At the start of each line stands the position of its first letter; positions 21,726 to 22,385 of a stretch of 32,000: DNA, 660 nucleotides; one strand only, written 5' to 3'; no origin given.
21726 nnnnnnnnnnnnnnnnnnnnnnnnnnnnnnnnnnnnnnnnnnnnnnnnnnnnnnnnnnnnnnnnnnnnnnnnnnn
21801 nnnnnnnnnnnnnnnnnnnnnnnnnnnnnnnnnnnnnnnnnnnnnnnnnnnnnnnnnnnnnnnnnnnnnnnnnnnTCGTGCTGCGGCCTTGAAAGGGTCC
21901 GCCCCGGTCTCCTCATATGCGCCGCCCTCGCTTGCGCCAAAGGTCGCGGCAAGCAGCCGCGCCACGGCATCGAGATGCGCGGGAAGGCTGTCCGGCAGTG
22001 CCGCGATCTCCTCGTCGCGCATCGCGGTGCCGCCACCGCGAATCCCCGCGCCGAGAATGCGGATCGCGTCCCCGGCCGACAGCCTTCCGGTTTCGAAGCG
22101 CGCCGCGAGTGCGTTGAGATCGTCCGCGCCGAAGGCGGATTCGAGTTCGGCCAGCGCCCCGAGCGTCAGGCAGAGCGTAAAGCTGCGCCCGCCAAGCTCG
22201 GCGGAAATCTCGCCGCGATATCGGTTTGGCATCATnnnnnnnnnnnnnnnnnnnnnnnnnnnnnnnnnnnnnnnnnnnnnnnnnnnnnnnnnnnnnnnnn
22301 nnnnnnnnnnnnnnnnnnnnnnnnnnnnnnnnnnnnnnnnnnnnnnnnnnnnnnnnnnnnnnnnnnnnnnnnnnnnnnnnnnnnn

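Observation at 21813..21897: Candidate G/GT-type -1 programmed frameshift joining g10 to g10.1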

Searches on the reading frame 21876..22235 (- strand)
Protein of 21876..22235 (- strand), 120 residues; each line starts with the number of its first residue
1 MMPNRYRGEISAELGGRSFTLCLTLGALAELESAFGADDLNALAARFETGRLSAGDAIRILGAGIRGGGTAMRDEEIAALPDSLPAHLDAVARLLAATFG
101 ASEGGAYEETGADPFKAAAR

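Call 5: search_protein_families(library=pfam, proteins=[window:21876-22235:-], max_evalue=0.01)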
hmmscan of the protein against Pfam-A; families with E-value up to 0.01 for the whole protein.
window:21876-22235:- (120 aa): 1 family
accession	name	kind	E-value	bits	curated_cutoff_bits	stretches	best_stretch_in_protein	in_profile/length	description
PF11836.14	Phage_TAC_11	-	3.1e-24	85.3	27.8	1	7-100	1-95/96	Phage tail tube protein, GTA-gp10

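Call 17: find_homologous_proteins(query=window:21876-22235:-)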
Query window:21876-22235:- (120 aa): 4832 proteins with E <= 0.001 among 4961 candidates; the best 120 are listed.
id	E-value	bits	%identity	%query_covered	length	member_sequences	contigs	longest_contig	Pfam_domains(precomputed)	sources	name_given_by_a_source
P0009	1.6e-54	201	87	99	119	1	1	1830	PF11836.15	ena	-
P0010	7.7e-50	186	84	99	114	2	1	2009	PF11836.15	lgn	-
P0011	9.3e-46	173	85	82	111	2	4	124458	PF11836.15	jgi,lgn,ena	-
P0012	9.8e-43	163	73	96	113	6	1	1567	PF11836.15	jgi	jgi:hypothetical protein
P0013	1.9e-42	162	74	94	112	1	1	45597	PF11836.15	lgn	-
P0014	2.4e-42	162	81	82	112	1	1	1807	PF11836.15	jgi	jgi:hypothetical protein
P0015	3.4e-42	161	80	85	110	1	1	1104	PF11836.15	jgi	jgi:hypothetical protein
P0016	3.5e-42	161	79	85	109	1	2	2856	PF11836.15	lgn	-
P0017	1.4e-40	156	77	88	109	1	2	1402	PF11836.15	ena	-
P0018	1.7e-40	156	74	88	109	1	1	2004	PF11836.15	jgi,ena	-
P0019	4.5e-40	154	77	86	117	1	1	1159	PF11836.15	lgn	-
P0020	6.7e-40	154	74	88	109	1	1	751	PF11836.15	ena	-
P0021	1.9e-39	152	75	85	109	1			PF11836.15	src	-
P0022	3.4e-39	151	75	85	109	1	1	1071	PF11836.15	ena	-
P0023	9.9e-39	150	77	85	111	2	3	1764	PF11836.15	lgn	-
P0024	1.0e-38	150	75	85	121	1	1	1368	PF11836.15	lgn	-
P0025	2.6e-38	149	73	85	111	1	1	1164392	PF11836.15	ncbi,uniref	ncbi:gene transfer agent family protein [Terrihabitans sp. B22-R8]|uniref:gene transfer agent family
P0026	3.4e-38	148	70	95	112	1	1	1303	PF11836.15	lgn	-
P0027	4.7e-38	148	76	85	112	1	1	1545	PF11836.15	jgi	jgi:hypothetical protein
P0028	7.0e-38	147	70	88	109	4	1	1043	PF11836.15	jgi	jgi:hypothetical protein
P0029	1.3e-37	146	79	83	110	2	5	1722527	PF11836.15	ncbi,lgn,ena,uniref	ncbi:gene transfer agent family protein [Flaviflagellibacter deserti]|uniref:Gene transfer agent fam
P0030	4.9e-37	144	73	85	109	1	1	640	PF11836.15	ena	-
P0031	2.2e-36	142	74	85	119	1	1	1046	PF11836.15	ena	-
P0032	4.1e-36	141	73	87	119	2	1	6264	PF11836.15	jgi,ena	-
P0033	5.7e-36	141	78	75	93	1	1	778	PF11836.15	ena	-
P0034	2.3e-35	139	67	85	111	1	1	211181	PF11836.15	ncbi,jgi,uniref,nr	ncbi:gene transfer agent family protein [Terrihabitans rhizophilus]|jgi:hypothetical protein|uniref:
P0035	6.5e-35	138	72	87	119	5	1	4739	PF11836.15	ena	-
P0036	1.0e-34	137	69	85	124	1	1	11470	PF11836.15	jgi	jgi:hypothetical protein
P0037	1.2e-34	137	70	87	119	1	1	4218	PF11836.15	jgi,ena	-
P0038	1.8e-34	136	69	87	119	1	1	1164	PF11836.15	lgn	-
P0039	1.6e-33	133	67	87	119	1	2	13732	PF11836.15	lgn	-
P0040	4.6e-33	132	63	94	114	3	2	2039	PF11836.15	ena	-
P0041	1.4e-32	130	69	85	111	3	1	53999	PF11836.15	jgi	jgi:hypothetical protein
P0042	2.9e-32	129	68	85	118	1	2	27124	PF11836.15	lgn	-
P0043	3.4e-32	129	68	83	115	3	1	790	PF11836.15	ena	-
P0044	3.6e-32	129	64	86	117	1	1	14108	PF11836.15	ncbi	-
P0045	6.2e-32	128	62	96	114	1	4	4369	PF11836.15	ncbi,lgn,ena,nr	ncbi:MAG: gene transfer agent family protein [Hyphomicrobiales bacterium]|nr:gene transfer agent fam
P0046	6.4e-32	128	63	94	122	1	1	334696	PF11836.15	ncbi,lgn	-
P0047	6.6e-32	128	67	82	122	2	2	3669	PF11836.15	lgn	-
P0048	8.1e-32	128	69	83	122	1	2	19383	PF11836.15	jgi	-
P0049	9.4e-32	127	68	85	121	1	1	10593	PF11836.15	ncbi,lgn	ncbi:MAG: gene transfer agent family protein [Parvibaculaceae bacterium]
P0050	1.2e-31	127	70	83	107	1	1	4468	PF11836.15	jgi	jgi:hypothetical protein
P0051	1.4e-31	127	65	87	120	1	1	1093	PF11836.15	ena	-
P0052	1.5e-31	127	64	85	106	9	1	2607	PF11836.15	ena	-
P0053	1.7e-31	127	68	83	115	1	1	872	PF11836.15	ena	-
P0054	2.0e-31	126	64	85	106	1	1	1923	PF11836.15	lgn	-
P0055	2.2e-31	126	63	94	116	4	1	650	PF11836.15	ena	-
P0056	2.9e-31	126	63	85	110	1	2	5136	PF11836.15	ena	-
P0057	3.2e-31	126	61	98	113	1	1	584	PF11836.15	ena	-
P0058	4.4e-31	125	65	85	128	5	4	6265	PF11836.15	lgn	-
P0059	4.6e-31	125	70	83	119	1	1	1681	PF11836.15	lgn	-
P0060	5.0e-31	125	63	94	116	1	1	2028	PF11836.15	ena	-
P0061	5.1e-31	125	63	85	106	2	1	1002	PF11836.15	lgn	-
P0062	5.2e-31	125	66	82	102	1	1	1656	PF11836.15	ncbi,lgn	ncbi:MAG: gene transfer agent family protein [Aestuariivirga sp.]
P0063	5.5e-31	125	67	83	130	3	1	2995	PF11836.15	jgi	-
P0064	5.5e-31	125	66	82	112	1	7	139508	PF11836.15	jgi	jgi:hypothetical protein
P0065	5.8e-31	125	64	85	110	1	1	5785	PF11836.15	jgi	jgi:Phage tail tube protein, GTA-gp10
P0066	6.7e-31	125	63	82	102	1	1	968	PF11836.15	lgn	-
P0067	8.1e-31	124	66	83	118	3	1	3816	PF11836.15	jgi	jgi:hypothetical protein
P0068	8.6e-31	124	65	85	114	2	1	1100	PF11836.15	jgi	jgi:hypothetical protein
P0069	9.0e-31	124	63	85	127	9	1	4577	PF11836.15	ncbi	-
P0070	9.5e-31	124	58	94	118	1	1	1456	PF11836.15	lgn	-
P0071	1.3e-30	124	63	85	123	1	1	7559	PF11836.15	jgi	jgi:hypothetical protein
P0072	1.4e-30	124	67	85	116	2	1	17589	PF11836.15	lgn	-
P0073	1.4e-30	124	64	86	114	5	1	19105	PF11836.15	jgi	jgi:hypothetical protein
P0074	1.5e-30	124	66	83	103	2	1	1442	PF11836.15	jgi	-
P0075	1.7e-30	123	62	87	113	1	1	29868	PF11836.15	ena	-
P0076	1.8e-30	123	62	85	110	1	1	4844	PF11836.15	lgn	-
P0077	1.8e-30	123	63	82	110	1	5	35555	PF11836.15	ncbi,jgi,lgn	-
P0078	1.8e-30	123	64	85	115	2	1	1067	PF11836.15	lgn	-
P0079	1.9e-30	123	60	94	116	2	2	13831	PF11836.15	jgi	jgi:hypothetical protein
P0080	2.0e-30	123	61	99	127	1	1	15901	PF11836.15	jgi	jgi:hypothetical protein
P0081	2.1e-30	123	61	94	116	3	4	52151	PF11836.15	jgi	jgi:hypothetical protein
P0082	2.3e-30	123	63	86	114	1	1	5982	PF11836.15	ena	-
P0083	2.6e-30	123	63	85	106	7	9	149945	PF11836.15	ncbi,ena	-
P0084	2.6e-30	123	62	94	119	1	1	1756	PF11836.15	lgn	-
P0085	2.6e-30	123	62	94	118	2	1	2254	PF11836.15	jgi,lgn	jgi:hypothetical protein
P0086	2.7e-30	123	62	94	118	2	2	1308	PF11836.15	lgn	-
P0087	2.9e-30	123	59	99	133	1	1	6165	PF11836.15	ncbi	-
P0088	2.9e-30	123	58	97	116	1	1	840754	PF11836.15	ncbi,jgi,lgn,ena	jgi:hypothetical protein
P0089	3.1e-30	123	65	83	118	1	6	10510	PF11836.15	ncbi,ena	-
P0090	3.3e-30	122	64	83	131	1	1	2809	PF11836.15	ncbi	-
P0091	3.5e-30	122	66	86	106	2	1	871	PF11836.15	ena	-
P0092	3.7e-30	122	64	87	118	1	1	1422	PF11836.15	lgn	-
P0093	3.8e-30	122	67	86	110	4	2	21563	PF11836.15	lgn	-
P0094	3.8e-30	122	67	83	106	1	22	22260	PF11836.15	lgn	-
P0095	3.9e-30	122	64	88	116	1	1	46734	PF11836.15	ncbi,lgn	-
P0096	4.1e-30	122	58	95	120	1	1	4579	PF11836.15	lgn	-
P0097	4.1e-30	122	61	85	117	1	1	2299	PF11836.15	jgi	jgi:hypothetical protein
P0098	4.1e-30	122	63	83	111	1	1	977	PF11836.15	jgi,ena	jgi:hypothetical protein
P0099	4.6e-30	122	59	97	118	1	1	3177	PF11836.15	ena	-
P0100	4.7e-30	122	59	97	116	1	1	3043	PF11836.15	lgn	-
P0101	5.0e-30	122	61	98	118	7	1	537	PF11836.15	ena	-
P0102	5.6e-30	122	61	87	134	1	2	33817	PF11836.15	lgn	-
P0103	5.7e-30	122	66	84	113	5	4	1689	PF11836.15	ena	-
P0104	5.8e-30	122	66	85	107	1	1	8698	PF11836.15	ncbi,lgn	-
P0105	6.5e-30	122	61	85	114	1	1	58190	PF11836.15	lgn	-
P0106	6.7e-30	121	63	85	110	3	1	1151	PF11836.15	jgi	jgi:Phage tail tube protein, GTA-gp10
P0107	7.1e-30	121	63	83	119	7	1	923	PF11836.15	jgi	jgi:hypothetical protein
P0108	7.3e-30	121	61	95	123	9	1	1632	PF11836.15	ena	-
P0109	7.4e-30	121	58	97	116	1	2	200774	PF11836.15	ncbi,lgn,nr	ncbi:MAG: gene transfer agent family protein [Xanthobacteraceae bacterium]|nr:gene transfer agent fa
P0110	7.4e-30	121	63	85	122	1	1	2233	PF11836.15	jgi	jgi:hypothetical protein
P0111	7.6e-30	121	63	94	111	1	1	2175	PF11836.15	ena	-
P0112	7.8e-30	121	62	87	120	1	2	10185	PF11836.15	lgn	-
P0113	7.9e-30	121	65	83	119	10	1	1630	PF11836.15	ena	-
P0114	8.0e-30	121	58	98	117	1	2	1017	PF11836.15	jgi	jgi:hypothetical protein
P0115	8.1e-30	121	63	85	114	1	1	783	PF11836.15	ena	-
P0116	8.1e-30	121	62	85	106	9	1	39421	PF11836.15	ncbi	-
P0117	8.2e-30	121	66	85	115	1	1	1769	PF11836.15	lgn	-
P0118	8.3e-30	121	64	85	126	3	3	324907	PF11836.15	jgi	jgi:hypothetical protein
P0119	8.6e-30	121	64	83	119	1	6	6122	PF11836.15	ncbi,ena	-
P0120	8.8e-30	121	62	88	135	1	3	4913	PF11836.15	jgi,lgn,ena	-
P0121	9.1e-30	121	66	83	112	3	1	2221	PF11836.15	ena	-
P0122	9.6e-30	121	62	86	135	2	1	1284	PF11836.15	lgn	-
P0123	9.7e-30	121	64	88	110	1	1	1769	PF11836.15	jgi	jgi:hypothetical protein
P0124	9.9e-30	121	66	84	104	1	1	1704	PF11836.15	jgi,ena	jgi:hypothetical protein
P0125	1.0e-29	121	59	97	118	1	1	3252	PF11836.15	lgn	-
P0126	1.1e-29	121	66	83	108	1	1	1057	PF11836.15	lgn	-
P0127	1.1e-29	121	68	83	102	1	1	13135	PF11836.15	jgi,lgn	jgi:hypothetical protein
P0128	1.1e-29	121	65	83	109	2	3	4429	PF11836.15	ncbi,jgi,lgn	-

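Call 20: find_related_loci(query=A1, collection=genome_contigs, flank=1500)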
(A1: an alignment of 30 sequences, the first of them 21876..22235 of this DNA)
Query A1 (120 aa) in genome_contigs; peptide patterns used: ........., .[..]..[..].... (x = any residue, [..] = any of these).
600 stretches matched a pattern (row limit reached: there are more); 593 encode a relative of the query (tblastn E <= 1e-3); the best 80 are kept; 80 distinct loci.
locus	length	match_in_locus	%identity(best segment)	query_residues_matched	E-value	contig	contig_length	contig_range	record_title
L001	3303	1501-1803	79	2-100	4e-44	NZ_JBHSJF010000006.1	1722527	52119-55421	Flaviflagellibacter deserti strain CGMCC 1.16444 velvet_auto_105_6, whole genome shotgun sequence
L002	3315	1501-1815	66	2-104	2e-35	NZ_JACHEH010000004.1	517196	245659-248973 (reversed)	Chelatococcus composti strain DSM 101465 Ga0415302_04, whole genome shotgun sequence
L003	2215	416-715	64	2-99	4e-35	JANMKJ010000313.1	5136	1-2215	MAG: Rhodobiaceae bacterium isolate OTE_64_metabat_18 OTE_64_k141_3548459, whole genome shotgun sequence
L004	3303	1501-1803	63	2-100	8e-35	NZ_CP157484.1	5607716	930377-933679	Alsobacter sp. KACC 23698 chromosome, complete genome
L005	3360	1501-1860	56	2-119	1e-34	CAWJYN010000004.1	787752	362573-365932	MAG: uncultured Alphaproteobacteria bacterium isolate MFD04651.bin.1.164 genome assembly, contig: contig_1576, whole gen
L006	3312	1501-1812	60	2-103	1e-34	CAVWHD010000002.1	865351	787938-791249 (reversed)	MAG: uncultured Alphaproteobacteria bacterium isolate MFD04651.bin.1.176 genome assembly, contig: contig_1356, whole gen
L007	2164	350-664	61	1-103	7e-35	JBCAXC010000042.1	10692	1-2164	MAG: Pseudomonadota bacterium isolate J06555_1 NODE_42_length_10692_cov_4.395290, whole genome shotgun sequence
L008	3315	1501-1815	63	1-103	2e-34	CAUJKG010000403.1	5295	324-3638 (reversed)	MAG: Pseudomonadota bacterium isolate KLAP84 genome assembly, contig: KLAP84_114299, whole genome shotgun sequence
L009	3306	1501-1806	65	2-101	3e-34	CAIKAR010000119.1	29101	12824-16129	MAG: uncultured Rhizobiales bacterium isolate Umea2_bin-1048 genome assembly, contig: bin-1048:119/142, whole genome sho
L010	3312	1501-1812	62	2-103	3e-34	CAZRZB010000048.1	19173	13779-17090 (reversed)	MAG TPA_asm: uncultured Aestuariivirga sp. isolate SRP302447_co2_287 genome assembly, contig: NODE_7984_length_19173_cov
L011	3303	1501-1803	65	2-100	2e-34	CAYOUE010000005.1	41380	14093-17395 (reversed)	MAG TPA_asm: uncultured Hyphomicrobiaceae bacterium isolate SRP072547_co2_91 genome assembly, contig: NODE_941_length_41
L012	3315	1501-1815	62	1-103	2e-34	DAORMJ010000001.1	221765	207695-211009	MAG TPA_asm: Xanthobacteraceae bacterium isolate AMR_MDS_5476 NODE_27_length_221765_cov_3.922642, whole genome shotgun s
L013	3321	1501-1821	61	2-106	3e-34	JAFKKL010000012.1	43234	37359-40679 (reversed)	MAG: Hyphomicrobiales bacterium isolate SCN18_10_11_15_R1_B_63_12 SCN18_10_11_15_R1_B_scaffold_419, whole genome shotgun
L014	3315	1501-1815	59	1-103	5e-34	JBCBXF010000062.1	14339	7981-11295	MAG: Pseudomonadota bacterium isolate J06649_7 NODE_62_length_14339_cov_4.240499, whole genome shotgun sequence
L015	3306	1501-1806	62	1-100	1e-33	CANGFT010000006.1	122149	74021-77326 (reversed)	MAG: Beijerinckiaceae bacterium isolate Jr-28aug17-115 genome assembly, contig: Jr-28aug17-C154, whole genome shotgun se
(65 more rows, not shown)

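Call 33: find_encoding_contigs(protein=P0009, flank=1500, max_places=3)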
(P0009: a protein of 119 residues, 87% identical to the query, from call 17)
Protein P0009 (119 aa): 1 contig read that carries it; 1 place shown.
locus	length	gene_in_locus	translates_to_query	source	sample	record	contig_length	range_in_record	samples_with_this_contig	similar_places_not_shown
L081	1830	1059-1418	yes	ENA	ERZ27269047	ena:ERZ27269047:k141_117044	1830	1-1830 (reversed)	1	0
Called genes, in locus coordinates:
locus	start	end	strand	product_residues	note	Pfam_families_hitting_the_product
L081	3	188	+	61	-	?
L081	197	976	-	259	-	-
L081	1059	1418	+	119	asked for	PF11836:Phage_TAC_11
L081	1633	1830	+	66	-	?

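Call 34: find_encoding_contigs(protein=P0010, flank=1500, max_places=3)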
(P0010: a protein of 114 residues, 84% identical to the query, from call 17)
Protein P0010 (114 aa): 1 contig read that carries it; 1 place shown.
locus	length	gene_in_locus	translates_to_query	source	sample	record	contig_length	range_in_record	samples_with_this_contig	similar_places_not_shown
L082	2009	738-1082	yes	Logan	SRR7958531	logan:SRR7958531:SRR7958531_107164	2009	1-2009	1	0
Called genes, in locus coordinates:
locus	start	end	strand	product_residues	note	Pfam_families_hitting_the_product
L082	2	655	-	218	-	?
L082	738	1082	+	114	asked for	PF11836:Phage_TAC_11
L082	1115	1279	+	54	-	PF09550:Phage_TAC_6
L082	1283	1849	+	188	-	-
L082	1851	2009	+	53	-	?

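Call 35: find_encoding_contigs(protein=P0011, flank=1500, max_places=3)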
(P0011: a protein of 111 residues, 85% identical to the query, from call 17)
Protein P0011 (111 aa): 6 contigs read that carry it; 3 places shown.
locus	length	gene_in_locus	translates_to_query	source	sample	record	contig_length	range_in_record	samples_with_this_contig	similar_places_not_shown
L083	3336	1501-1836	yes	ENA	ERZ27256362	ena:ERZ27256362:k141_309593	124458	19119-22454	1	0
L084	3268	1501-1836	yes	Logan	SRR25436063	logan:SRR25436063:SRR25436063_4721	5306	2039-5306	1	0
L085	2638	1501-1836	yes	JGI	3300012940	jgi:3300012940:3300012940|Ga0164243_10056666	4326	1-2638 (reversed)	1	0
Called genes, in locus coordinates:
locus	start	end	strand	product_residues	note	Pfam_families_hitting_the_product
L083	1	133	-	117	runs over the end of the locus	PF12852:Cupin_6 (faint), PF07883:Cupin_2, PF02311:AraC_binding (weak)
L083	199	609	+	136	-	PF06199:Phage_tail_2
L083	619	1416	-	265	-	-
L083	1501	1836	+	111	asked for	PF11836:Phage_TAC_11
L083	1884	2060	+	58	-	PF09550:Phage_TAC_6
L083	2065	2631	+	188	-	-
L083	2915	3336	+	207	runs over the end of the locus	PF09343:DUF2460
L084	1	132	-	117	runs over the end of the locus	PF12852:Cupin_6 (faint), PF07883:Cupin_2, PF02311:AraC_binding (weak)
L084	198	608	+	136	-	PF06199:Phage_tail_2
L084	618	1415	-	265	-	-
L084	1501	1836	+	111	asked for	PF11836:Phage_TAC_11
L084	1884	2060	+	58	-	PF09550:Phage_TAC_6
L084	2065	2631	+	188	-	-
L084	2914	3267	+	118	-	?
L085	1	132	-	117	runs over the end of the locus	PF12852:Cupin_6 (faint), PF07883:Cupin_2, PF02311:AraC_binding (weak)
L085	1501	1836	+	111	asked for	PF11836:Phage_TAC_11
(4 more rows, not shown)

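Call 36: find_encoding_contigs(protein=P0013, flank=1500, max_places=3)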
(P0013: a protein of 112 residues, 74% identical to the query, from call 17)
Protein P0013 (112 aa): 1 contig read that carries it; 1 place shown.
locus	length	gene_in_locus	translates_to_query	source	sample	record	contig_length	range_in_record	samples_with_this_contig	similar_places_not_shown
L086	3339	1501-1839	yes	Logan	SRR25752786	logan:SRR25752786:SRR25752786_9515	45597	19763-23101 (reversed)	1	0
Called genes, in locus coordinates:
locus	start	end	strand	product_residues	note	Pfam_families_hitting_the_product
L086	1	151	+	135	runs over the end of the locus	PF11367:Tail_completion_gp17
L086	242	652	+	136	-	PF06199:Phage_tail_2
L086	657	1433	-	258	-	-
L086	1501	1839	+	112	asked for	PF11836:Phage_TAC_11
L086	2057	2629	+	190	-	-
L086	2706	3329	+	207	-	PF09343:DUF2460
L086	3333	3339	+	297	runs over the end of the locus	PF09931:Phage_phiJL001_Gp84_N, PF09356:Phage_BR0599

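Call 53: search_protein_families(library=ncbifam, proteins=[window:21876-22235:-], max_evalue=0.01)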
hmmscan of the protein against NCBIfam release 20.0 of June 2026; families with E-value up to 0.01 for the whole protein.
window:21876-22235:- (120 aa): 0 families

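Call 54: search_protein_families(library=phrogs, proteins=[window:21876-22235:-], max_evalue=0.01)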
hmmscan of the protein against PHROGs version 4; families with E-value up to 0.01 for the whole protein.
window:21876-22235:- (120 aa): 4 families
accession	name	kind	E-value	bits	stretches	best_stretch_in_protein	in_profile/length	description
phrog_2115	-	tail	0.0002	22.7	1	8-67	6-63/125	tail protein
phrog_13724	-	unknown function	0.00063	21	1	2-47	3-48/133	-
phrog_6454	-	unknown function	0.00096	20.1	1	4-67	3-64/114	-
phrog_19039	-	unknown function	0.0095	17.5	0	36-63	7-34/95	-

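Call 55: find_related_loci(query=A1, collection=viral_contigs, flank=1200)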
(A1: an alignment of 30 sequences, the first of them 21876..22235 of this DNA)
Query A1 (120 aa) in viral_contigs; peptide patterns used: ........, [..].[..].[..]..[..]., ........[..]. (x = any residue, [..] = any of these).
599 stretches matched a pattern (row limit reached: there are more); 561 encode a relative of the query (tblastn E <= 1e-3); the best 80 are kept; 80 distinct loci.
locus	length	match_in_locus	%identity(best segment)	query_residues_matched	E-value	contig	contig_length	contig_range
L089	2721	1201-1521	72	1-105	5e-42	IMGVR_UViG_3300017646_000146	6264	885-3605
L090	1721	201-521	72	1-105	3e-41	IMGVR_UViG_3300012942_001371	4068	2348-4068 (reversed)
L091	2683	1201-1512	59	2-103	4e-35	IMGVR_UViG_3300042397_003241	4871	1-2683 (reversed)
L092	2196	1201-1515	60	1-103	5e-35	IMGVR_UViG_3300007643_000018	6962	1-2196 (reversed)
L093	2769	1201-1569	56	2-116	2e-34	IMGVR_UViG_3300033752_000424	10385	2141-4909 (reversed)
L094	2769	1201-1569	56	2-116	2e-34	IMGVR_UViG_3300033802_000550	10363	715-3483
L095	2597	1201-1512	60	2-103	1e-34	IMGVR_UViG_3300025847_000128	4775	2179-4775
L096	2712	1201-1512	61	1-102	5e-34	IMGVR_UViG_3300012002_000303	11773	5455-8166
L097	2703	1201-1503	63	2-100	1e-33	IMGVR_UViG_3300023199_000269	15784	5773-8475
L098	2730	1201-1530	57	2-107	6e-34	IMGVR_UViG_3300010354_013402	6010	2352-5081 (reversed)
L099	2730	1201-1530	57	2-107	6e-34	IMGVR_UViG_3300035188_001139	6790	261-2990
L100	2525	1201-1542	56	2-116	2e-33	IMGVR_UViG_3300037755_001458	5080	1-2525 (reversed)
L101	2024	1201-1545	56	1-117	5e-33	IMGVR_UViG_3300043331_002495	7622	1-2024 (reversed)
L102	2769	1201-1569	56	2-115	5e-33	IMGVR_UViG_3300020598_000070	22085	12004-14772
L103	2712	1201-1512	58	2-103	6e-33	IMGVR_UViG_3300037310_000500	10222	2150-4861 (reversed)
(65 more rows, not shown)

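Call 66: predict_structure(alignment_id=A1)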
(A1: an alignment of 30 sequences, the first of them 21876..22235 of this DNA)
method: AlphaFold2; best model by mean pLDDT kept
length: 120 residues; sequences in the alignment: 30
mean_pLDDT: 79.7   pTM: 0.72
mean pLDDT of the five models: 79.7, 79.1, 78.7, 77.6, 75.8
residues with pLDDT >= 90: 60; 70-90: 34; 50-70: 3; < 50: 23
segments of 3 or more residues with pLDDT < 50: 1-5, 102-112, 114-120
pLDDT, mean of each block of 10 residues (from residue 1): 62 93 93 88 81 90 96 93 86 89 41 45
secondary structure, 60 per line:
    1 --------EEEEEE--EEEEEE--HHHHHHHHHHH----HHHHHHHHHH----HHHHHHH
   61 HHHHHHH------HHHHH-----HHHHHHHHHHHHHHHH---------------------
elements in order: E9-14 E17-22 H25-35 H40-49 H54-67 H74-78 H84-99
